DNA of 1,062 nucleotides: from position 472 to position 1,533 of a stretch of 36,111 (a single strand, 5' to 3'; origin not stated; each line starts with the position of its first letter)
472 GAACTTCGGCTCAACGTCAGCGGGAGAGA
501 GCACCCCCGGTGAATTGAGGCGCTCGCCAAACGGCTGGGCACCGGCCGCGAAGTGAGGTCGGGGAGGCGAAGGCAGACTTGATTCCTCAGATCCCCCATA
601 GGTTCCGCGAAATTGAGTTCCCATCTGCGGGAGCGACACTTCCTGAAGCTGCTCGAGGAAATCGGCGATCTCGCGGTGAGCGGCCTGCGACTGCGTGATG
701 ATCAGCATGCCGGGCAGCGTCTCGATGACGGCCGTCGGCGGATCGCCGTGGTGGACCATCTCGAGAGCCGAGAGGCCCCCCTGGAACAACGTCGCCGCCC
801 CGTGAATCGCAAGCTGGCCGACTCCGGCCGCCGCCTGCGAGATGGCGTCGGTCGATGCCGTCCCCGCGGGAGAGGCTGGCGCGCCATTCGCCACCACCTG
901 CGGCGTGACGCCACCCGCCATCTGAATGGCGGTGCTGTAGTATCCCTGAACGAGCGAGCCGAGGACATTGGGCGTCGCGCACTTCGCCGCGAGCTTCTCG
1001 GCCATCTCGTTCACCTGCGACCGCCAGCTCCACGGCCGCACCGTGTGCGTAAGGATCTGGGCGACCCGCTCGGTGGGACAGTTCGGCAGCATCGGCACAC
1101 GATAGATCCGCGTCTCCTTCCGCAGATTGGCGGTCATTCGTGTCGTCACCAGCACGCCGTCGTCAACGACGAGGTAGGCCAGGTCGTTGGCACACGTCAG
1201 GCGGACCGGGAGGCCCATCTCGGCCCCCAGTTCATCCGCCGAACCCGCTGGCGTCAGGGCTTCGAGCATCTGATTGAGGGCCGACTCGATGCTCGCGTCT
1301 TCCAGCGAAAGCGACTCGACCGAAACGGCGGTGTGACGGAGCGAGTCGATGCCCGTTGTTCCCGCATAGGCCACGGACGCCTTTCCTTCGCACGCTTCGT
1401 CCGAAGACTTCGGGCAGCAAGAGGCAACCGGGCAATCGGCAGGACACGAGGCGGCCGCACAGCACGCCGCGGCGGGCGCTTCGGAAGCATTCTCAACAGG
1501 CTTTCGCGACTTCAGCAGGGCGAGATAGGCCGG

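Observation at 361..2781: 806-aa secreted protein combining one thioredoxin fold with two proline-spaced cysteine arrays and an unassigned C-terminal domain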

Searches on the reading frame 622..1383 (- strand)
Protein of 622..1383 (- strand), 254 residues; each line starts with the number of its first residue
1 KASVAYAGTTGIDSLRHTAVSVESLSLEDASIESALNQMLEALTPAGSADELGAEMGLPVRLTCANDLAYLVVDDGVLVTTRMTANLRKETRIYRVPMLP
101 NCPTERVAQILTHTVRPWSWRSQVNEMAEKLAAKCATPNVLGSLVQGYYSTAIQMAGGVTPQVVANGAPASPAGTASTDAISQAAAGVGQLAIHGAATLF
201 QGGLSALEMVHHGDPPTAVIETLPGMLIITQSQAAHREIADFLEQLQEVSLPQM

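Call 20: search_protein_representatives(protein=window:622-1383:-)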
Query: 254 residues. Proteins with E-value up to 0.001 (for the whole library): 172; up to 1e-10: 111; up to 1e-30: 72. The best 150 are listed.
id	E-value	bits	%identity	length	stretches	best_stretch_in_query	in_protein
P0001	9.1e-158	539.1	100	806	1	1-254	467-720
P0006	1.8e-95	335.3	65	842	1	11-253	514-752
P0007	5.0e-46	173.6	49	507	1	15-246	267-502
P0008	2.7e-45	171.2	42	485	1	15-248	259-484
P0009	3.6e-45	170.7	43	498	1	12-248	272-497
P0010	7.2e-45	169.8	43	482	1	17-248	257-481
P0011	9.6e-45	169.4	42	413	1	5-248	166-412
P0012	1.8e-43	165.2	45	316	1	15-248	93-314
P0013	5.9e-43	163.5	45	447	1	14-248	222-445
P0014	1.8e-42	161.9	45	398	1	14-248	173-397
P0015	1.9e-42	161.9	44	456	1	15-248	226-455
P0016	2.4e-42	161.5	44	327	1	15-248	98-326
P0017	6.4e-42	160.1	44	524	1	16-248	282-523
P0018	7.6e-42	159.9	42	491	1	12-247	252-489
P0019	1.1e-41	159.4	41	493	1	16-248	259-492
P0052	1.7e-35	139.1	38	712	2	14-191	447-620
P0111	1.2e-11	61.1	34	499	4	65-146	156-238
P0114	8.8e-11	58.3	35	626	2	187-249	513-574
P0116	1.2e-10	57.8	35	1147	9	94-123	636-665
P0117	1.6e-10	57.4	40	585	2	189-249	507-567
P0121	3.7e-10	56.2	40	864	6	67-121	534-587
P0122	3.2e-09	53.1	34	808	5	193-252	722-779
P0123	4.4e-09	52.7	33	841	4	67-122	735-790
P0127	2.4e-08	50.3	38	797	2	216-252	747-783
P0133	1.9e-07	47.4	39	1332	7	98-127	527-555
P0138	1.0e-06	44.9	42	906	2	193-249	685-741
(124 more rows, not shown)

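Call 23: search_protein_families(library=pfam, alignment_id=A2, max_evalue=0.01)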
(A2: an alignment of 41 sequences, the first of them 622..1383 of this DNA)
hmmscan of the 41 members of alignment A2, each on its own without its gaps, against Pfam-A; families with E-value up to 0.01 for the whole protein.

A. member 1, window:622-1383:- (254 aa): 0 families

B. families by the number of members that match (of 41 scanned): 8 families
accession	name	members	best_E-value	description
PF04972.22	BON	3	3.7e-12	BON domain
PF13899.12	Thioredoxin_7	2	2.9e-14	Thioredoxin-like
PF00085.26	Thioredoxin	2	1.6e-11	Thioredoxin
PF13098.12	Thioredoxin_2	2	2.2e-10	Thioredoxin-like domain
PF03190.21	Thioredox_DsbH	2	6.3e-06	Protein of unknown function, DUF255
PF03958.22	Secretin_N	2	0.0025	Bacterial type II/III secretion system short domain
PF13905.12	Thioredoxin_8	1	0.00018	Thioredoxin-like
PF17925.6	TetR_C_20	1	0.0028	Tetracyclin repressor-like, C-terminal domain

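Call 24: search_protein_families(library=pfam, proteins=[P0116, P0121, P0122, P0123, P0133, P0114, P0117, P0127, P0138, P0111], max_evalue=0.01)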
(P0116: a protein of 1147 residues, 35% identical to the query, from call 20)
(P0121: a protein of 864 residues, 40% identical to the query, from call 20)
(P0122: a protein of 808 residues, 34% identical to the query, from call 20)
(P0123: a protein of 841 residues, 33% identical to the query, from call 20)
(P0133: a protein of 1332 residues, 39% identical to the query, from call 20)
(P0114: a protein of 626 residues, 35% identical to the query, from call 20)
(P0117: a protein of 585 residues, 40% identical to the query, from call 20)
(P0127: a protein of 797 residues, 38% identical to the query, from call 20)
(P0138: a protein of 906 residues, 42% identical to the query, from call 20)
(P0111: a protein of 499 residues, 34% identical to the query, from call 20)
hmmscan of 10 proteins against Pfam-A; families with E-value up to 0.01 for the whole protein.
P0116 (1147 aa): 8 families
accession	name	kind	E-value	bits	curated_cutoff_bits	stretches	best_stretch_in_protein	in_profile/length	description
PF17585.7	Phage_Arf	-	1.9e-13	50.6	27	0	748-769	6-26/47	Accessory recombination function protein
PF02767.21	DNA_pol3_beta_2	-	1.1e-09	39.1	27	0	1021-1060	42-81/116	DNA polymerase III beta subunit, central domain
PF20002.4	fvmX3-analog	-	1.8e-08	34.8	27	0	756-796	29-70/89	FtsH ternary system domain X3-analog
PF14695.11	LINES_C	-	2.1e-08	33.9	27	0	413-429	4-20/37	Lines C-terminus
PF25712.1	crAss_CARGO2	-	3.6e-05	23.3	27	0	646-689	234-277/544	Crassvirus Cargo protein 2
PF19928.4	DUF6391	-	0.00098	19.8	33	0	154-216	27-86/134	Domain of unknown function (DUF6391)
PF11608.14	RRM_MARF1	-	0.0012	19.4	27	0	409-458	10-59/89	MARF1, RNA recognition motif 1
PF10894.13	DUF2689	-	0.0015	18.7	25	0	401-415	18-32/57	Protein of unknown function (DUF2689)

P0121 (864 aa): 3 families
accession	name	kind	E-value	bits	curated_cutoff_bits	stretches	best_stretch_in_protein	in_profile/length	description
PF07660.19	STN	-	2.5e-09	37.2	28.4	0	517-549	20-52/52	Secretin and TonB N terminus short domain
PF16344.10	FecR_C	-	4e-05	24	24.4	0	81-105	6-30/70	FecR, C-terminal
PF03958.22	Secretin_N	-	0.00021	21.8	28.2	0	404-438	30-66/69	Bacterial type II/III secretion system short domain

P0122 (808 aa): 3 families
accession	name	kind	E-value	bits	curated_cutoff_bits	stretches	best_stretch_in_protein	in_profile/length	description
PF07660.19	STN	-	1.3e-09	38.1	28.4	1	460-495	15-50/52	Secretin and TonB N terminus short domain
PF03958.22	Secretin_N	-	0.004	17.8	28.2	0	144-193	13-63/69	Bacterial type II/III secretion system short domain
PF16816.10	DotD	-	0.0096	16.5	27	0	185-248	9-71/121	DotD protein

P0123 (841 aa): 9 families
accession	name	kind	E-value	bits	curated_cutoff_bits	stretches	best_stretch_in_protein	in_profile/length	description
PF08281.18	Sigma70_r4_2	-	6.5e-15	55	25.7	1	175-225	2-52/54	Sigma-70, region 4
PF04542.20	Sigma70_r2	-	1.3e-11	44.5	24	1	78-146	1-71/71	Sigma-70 region 2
PF04545.22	Sigma70_r4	-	3.6e-08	33.2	24.1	1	183-227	4-48/50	Sigma-70, region 4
PF03958.22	Secretin_N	-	9.1e-07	29.4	28.2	0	537-574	29-67/69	Bacterial type II/III secretion system short domain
PF07660.19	STN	-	8.9e-06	25.9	28.4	0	463-495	19-51/52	Secretin and TonB N terminus short domain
PF13404.12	HTH_AsnC-type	-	5.5e-05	23.3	27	0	200-222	18-40/42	AsnC-type helix-turn-helix domain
PF16344.10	FecR_C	-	0.0003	21.2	24.4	0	673-704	2-33/70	FecR, C-terminal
PF13518.12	HTH_28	-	0.0061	17.1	25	0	193-222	6-35/52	Helix-turn-helix domain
PF07638.17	Sigma70_ECF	-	0.0076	16.6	21.1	0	130-221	77-173/185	ECF sigma factor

P0133 (1332 aa): 0 families

P0114 (626 aa): 6 families
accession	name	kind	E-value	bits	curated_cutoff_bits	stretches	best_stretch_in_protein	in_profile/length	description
PF08281.18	Sigma70_r4_2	-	9.5e-16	57.6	25.7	1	124-176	2-54/54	Sigma-70, region 4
PF04542.20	Sigma70_r2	-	5.1e-12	45.8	24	1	32-99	2-71/71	Sigma-70 region 2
PF04545.22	Sigma70_r4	-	3.4e-08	33.3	24.1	1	130-177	2-49/50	Sigma-70, region 4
PF13518.12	HTH_28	-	0.0029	18.1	25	0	141-171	5-35/52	Helix-turn-helix domain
PF07638.17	Sigma70_ECF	-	0.0035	17.7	21.1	1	19-178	10-181/185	ECF sigma factor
PF07750.17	GcrA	-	0.0081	17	26.9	0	139-218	9-89/155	GcrA cell cycle regulator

P0117 (585 aa): 3 families
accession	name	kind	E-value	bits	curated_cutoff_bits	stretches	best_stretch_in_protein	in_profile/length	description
PF08281.18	Sigma70_r4_2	-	4.8e-13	49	25.7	1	18-69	3-54/54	Sigma-70, region 4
PF04545.22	Sigma70_r4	-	1.8e-06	27.8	24.1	1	23-71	2-50/50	Sigma-70, region 4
PF07660.19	STN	-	0.0022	18.2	28.4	0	398-427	15-44/52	Secretin and TonB N terminus short domain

P0127 (797 aa): 6 families
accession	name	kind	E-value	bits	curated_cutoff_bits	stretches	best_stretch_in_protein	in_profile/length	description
PF08281.18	Sigma70_r4_2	-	2.6e-12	46.6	25.7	1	171-222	3-54/54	Sigma-70, region 4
PF04542.20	Sigma70_r2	-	9.4e-10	38.6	24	1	76-143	1-70/71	Sigma-70 region 2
PF07583.16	PSCyt2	-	6.1e-08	33.3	29.8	1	372-421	18-65/209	Protein of unknown function (DUF1549)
PF07660.19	STN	-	1.9e-06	28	28.4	1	595-631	7-43/52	Secretin and TonB N terminus short domain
PF04545.22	Sigma70_r4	-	4.2e-05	23.4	24.1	1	176-224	2-50/50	Sigma-70, region 4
PF07638.17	Sigma70_ECF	-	0.0092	16.3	21.1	0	139-224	94-181/185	ECF sigma factor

P0138 (906 aa): 4 families
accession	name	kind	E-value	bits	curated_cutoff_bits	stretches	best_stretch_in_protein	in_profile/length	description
PF08281.18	Sigma70_r4_2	-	1.2e-13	50.9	25.7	1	162-214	2-54/54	Sigma-70, region 4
PF04542.20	Sigma70_r2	-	1.8e-08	34.5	24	1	68-135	1-70/71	Sigma-70 region 2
PF04545.22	Sigma70_r4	-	0.00036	20.4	24.1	1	168-215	2-49/50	Sigma-70, region 4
PF07660.19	STN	-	0.0025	18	28.4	0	571-607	15-51/52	Secretin and TonB N terminus short domain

P0111 (499 aa): 3 families
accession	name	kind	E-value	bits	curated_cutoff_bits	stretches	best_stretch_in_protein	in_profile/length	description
PF03958.22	Secretin_N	-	2.6e-05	24.8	28.2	0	408-466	12-65/69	Bacterial type II/III secretion system short domain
PF16344.10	FecR_C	-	0.00047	20.6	24.4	0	98-134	2-39/70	FecR, C-terminal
PF07660.19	STN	-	0.00049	20.3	28.4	0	136-166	15-45/52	Secretin and TonB N terminus short domain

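Call 32: predict_structure(alignment_id=A3)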
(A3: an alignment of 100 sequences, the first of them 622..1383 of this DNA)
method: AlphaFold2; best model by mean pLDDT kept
length: 254 residues; sequences in the alignment: 100
mean_pLDDT: 81.4   pTM: 0.70
mean pLDDT of the five models: 81.4, 79.9, 79.4, 79.2, 77.8
residues with pLDDT >= 90: 117; 70-90: 80; 50-70: 35; < 50: 22
segments of 3 or more residues with pLDDT < 50: 1-6, 161-174
pLDDT, mean of each block of 10 residues (from residue 1): 51 88 95 95 76 77 90 96 95 96 96 87 80 72 63 60 45 55 75 78 85 90 98 95 95 84
secondary structure, 60 per line:
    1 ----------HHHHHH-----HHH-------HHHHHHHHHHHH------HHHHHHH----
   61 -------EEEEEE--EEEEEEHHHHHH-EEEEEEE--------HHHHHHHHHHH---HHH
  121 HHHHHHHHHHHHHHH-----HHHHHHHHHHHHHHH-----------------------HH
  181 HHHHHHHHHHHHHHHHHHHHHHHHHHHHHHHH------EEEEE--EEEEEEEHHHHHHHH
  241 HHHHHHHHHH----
elements in order: H11-16 H32-43 H50-56 E68-73 E76-81 H82-87 E89-95 H104-114 H118-135 H141-155 H179-212 E219-223 E226-232 H233-250

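Call 36: find_related_loci(query=A4, collection=genome_contigs, flank=8000)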
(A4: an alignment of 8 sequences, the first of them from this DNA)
Query A4 (254 aa) in genome_contigs; peptide patterns used: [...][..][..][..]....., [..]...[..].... (x = any residue, [..] = any of these).
92 stretches matched a pattern; 23 encode a relative of the query (tblastn E <= 1e-3); 23 distinct loci.
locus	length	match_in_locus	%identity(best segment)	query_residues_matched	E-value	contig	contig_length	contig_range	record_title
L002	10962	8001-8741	37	9-248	4e-49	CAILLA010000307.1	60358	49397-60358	MAG: uncultured Schlesneria sp. isolate Umea3_bin-3867 genome assembly, contig: bin-3867:307/307, whole genome shotgun s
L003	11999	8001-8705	40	12-248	8e-49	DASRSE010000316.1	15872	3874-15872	MAG TPA_asm: Pirellulales bacterium isolate SMAG_U5378 k141_2124534, whole genome shotgun sequence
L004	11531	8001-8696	42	13-248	2e-48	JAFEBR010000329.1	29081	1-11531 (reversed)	MAG: Planctomycetota bacterium isolate SZAS-5 LIN-644__330__length-29081, whole genome shotgun sequence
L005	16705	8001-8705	40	20-248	3e-48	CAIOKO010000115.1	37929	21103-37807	MAG: uncultured Schlesneria sp. isolate Umea2_bin-1599 genome assembly, contig: bin-1599:115/280, whole genome shotgun s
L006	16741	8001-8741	37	8-248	8e-48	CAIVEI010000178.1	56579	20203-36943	MAG: uncultured Schlesneria sp. isolate AM-lipid-02-D2_bin-1310 genome assembly, contig: bin-1310:178/211, whole genome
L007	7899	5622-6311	38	20-246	1e-46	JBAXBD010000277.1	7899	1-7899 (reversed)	MAG: Schlesneria sp. isolate ELA158 MAG158_277, whole genome shotgun sequence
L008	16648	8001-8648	40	22-246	7e-45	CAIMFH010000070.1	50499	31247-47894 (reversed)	MAG: uncultured Schlesneria sp. isolate Umea_bin-10000 genome assembly, contig: bin-10000:070/204, whole genome shotgun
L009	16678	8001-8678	39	12-246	3e-45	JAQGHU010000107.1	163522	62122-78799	MAG: Schlesneria sp. isolate RYN_441 scaffold_1620302, whole genome shotgun sequence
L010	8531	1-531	44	71-253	5e-45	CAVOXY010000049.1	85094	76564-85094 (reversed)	MAG: uncultured Planctomycetota bacterium isolate MFD09964.bin.2.83 genome assembly, contig: contig_43318, whole genome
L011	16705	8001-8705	39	20-248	9e-45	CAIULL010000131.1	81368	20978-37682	MAG: uncultured Schlesneria sp. isolate AM-2014_bin-0469 genome assembly, contig: bin-0469:131/296, whole genome shotgun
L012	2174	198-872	40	12-247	4e-45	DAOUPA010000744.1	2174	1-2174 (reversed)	MAG TPA_asm: Planctomicrobium sp. isolate CSMAG_88 CSMAG_88_k127_4253451_length_2174_cov_32.5931, whole genome shotgun s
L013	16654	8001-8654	41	20-248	9e-45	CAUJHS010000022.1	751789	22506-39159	MAG: Planctomycetota bacterium isolate KLAP214 genome assembly, contig: KLAP214_567686, whole genome shotgun sequence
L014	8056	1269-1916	40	22-246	9e-45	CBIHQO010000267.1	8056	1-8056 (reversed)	MAG TPA_asm: uncultured Schlesneria sp. isolate SRR18156212_concoct_8 genome assembly, contig: ERZ27336872.3933, whole g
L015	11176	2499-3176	38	12-246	4e-44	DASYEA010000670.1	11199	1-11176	MAG TPA_asm: Schlesneria sp. isolate SMAG_U4973 k141_652070, whole genome shotgun sequence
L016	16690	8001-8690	38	12-253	2e-43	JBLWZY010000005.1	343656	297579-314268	MAG: Thalassoglobus sp. isolate EC21-04 C21maxbin.011RE.5K@5, whole genome shotgun sequence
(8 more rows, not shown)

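Call 44: search_solved_structures(query=A4, max_evalue=10, show_alignments=2)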
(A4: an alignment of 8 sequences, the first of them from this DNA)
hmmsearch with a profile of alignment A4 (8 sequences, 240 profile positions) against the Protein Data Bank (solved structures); distinct sequences matched with E-value up to 10: 1.
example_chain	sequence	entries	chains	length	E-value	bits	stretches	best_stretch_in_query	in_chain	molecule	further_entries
3qoy_A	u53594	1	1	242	1.3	11.9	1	143-239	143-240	50S ribosomal protein L1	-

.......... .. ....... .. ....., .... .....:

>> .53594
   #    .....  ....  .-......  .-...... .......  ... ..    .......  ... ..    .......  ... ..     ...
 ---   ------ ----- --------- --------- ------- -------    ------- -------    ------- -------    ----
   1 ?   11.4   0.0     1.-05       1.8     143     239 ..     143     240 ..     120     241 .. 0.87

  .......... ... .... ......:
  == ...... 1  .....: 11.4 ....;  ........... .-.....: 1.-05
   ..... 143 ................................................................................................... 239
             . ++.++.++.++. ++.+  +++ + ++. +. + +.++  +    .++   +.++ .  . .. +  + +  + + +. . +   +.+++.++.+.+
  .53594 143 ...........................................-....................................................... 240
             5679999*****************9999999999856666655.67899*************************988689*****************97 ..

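Call 47: find_homologous_proteins(query=P0052)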
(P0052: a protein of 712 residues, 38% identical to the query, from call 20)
Query P0052 (712 aa): 28 proteins with E <= 0.001 among 8000 candidates.
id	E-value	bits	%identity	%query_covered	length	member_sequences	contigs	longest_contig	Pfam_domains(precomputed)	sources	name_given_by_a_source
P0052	0.0e+0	1569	100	100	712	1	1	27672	PF03190.22,PF00085.27,PF13899.13,PF13098.14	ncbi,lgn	-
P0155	2.5e-148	514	60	44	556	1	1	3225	-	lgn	-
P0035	9.4e-117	409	58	42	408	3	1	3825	-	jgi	jgi:hypothetical protein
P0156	4.7e-116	407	54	48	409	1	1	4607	-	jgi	jgi:hypothetical protein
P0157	1.7e-114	402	52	48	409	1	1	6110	-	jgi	jgi:hypothetical protein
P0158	2.4e-114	401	56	43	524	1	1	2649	-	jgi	jgi:hypothetical protein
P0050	4.8e-85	305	49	43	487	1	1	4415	-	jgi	jgi:hypothetical protein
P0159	7.8e-80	287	46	41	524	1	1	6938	-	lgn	-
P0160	1.5e-77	280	47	38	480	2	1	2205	-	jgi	jgi:hypothetical protein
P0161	2.7e-77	279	47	42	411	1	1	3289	-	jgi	jgi:hypothetical protein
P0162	2.1e-76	276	45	42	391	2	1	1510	-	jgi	-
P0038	1.1e-75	274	45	42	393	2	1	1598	-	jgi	-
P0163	9.7e-37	145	59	14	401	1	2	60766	PF03190.22,PF12018.14,PF00085.27,PF13899.13,PF13098.14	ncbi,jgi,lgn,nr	ncbi:MAG TPA: thioredoxin family protein [Pirellulales bacterium]|jgi:protein disulfide-isomerase|nr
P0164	9.0e-34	135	56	17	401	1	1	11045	PF03190.22,PF12018.14,PF00085.27,PF13899.13,PF13098.14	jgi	jgi:thiol-disulfide isomerase/thioredoxin/YHS domain-containing protein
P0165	9.2e-30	122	50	15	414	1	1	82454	PF03190.22,PF00085.27,PF13899.13,PF13098.14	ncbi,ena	-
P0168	3.2e-24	104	41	18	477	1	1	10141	PF03190.22,PF12018.14,PF00085.27,PF04945.20,PF13899.13,PF13098.14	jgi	-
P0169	3.2e-23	100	45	15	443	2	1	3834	PF03190.22,PF12018.14,PF00085.27,PF04945.20,PF13899.13,PF13905.13,PF13098.14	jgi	jgi:protein disulfide-isomerase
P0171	6.8e-20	89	44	15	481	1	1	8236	PF03190.22,PF12018.14,PF00085.27,PF04945.20,PF13899.13,PF13098.14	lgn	-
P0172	1.4e-18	85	35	30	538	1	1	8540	PF03190.22,PF12018.14,PF00085.27,PF04945.20,PF13899.13,PF13098.14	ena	-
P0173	2.1e-17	81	46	15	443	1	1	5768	PF03190.22,PF00085.27,PF04945.20,PF13899.13,PF13098.14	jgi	jgi:YHS domain-containing protein/thiol-disulfide isomerase/thioredoxin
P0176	4.6e-11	60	27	31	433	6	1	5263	PF03190.22,PF12018.14,PF04945.20,PF13899.13,PF13098.14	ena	-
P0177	1.2e-9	55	30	21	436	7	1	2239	PF03190.22,PF12018.14,PF04945.20,PF13098.14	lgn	-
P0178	7.0e-9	53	37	12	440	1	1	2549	PF03190.22,PF12018.14,PF04945.20,PF13899.13,PF13098.14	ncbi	ncbi:MAG: DUF255 domain-containing protein [Pirellulaceae bacterium]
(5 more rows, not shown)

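Call 48: fold_search(model_id=the predicted structure, library=pdb)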
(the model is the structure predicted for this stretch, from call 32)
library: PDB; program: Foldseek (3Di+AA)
matches with E <= 10: 168; with E <= 0.001: 0
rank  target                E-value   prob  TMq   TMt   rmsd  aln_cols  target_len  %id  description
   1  6l3t_A                6.0e-01  0.16  0.18  0.22  15.2       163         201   15  Human Cx31.3/GJC3 connexin hemichannel in the absence of calcium (released 2020-09-09)
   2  6l3v_A                1.4e+00  0.10  0.18  0.22  14.8       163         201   16  The R15G mutant of human Cx31.3/GJC3 connexin hemichannel (released 2020-09-09)
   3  8rbx_k                1.8e+00  0.08  0.18  0.10  18.5       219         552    8  Structure of Integrator-PP2A bound to a paused RNA polymerase II-DSIF-NELF-nucleosome complex (released 2024-02-07)
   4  3fpp_A                1.8e+00  0.06  0.15  0.14  15.5       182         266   16  Crystal structure of E.coli MacA (released 2009-04-28)
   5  7jkc_A                1.9e+00  0.08  0.17  0.21  16.1       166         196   13  Sheep Connexin-46 at 1.9 angstroms resolution by CryoEM (released 2020-09-09)
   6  5mp2_A                2.1e+00  0.25  0.13  0.15   3.5        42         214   24  XcpQN012 in complex with VHH04 (released 2017-12-13)
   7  8oo6_A                2.1e+00  0.10  0.14  0.07  13.3        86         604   15  Pol I bound to extended and displaced DNA section - closed conformation (released 2023-08-09)
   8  2obd_A                2.3e+00  0.09  0.14  0.09   9.7        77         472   17  Crystal Structure of Cholesteryl Ester Transfer Protein (released 2007-01-23)
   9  4xvi_A                2.4e+00  0.08  0.12  0.05  14.8        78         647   10  Binary complex of human polymerase nu and DNA with the finger domain ajar (released 2015-03-11)
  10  7xqj_A                2.6e+00  0.06  0.16  0.19  15.6       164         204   10  Hemichannel-focused structure of C-terminal truncated connexin43/Cx43/GJA1 gap junction intercellular channel in POPE  (released 2023-01-25)
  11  3m1v_C                2.7e+00  0.11  0.10  0.10   7.2        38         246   21  Structural Insight into Methyl-Coenzyme M Reductase Chemistry using Coenzyme B Analogues (released 2010-09-15)
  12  8xgg_A                2.7e+00  0.06  0.16  0.22  13.8       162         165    9  Human Cx36/GJD2 gap junction channel in complex with 1-hexanol. (released 2024-11-06)
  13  1jle_B                2.9e+00  0.08  0.12  0.08  10.8        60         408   17  CRYSTAL STRUCTURE OF Y188C MUTANT HIV-1 REVERSE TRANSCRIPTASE (released 2001-10-03)
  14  7u5z_B                2.9e+00  0.07  0.10  0.07   9.6        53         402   21  Crystal Structure of HIV-1 Reverse Transcriptase in Complex with JLJ353 (released 2023-03-15)
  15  9z82_A                3.1e+00  0.08  0.18  0.23  15.5       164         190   12  Stable open state sheep connexin-50 in DMPC nanodiscs at neutral pH (released 2026-01-28)
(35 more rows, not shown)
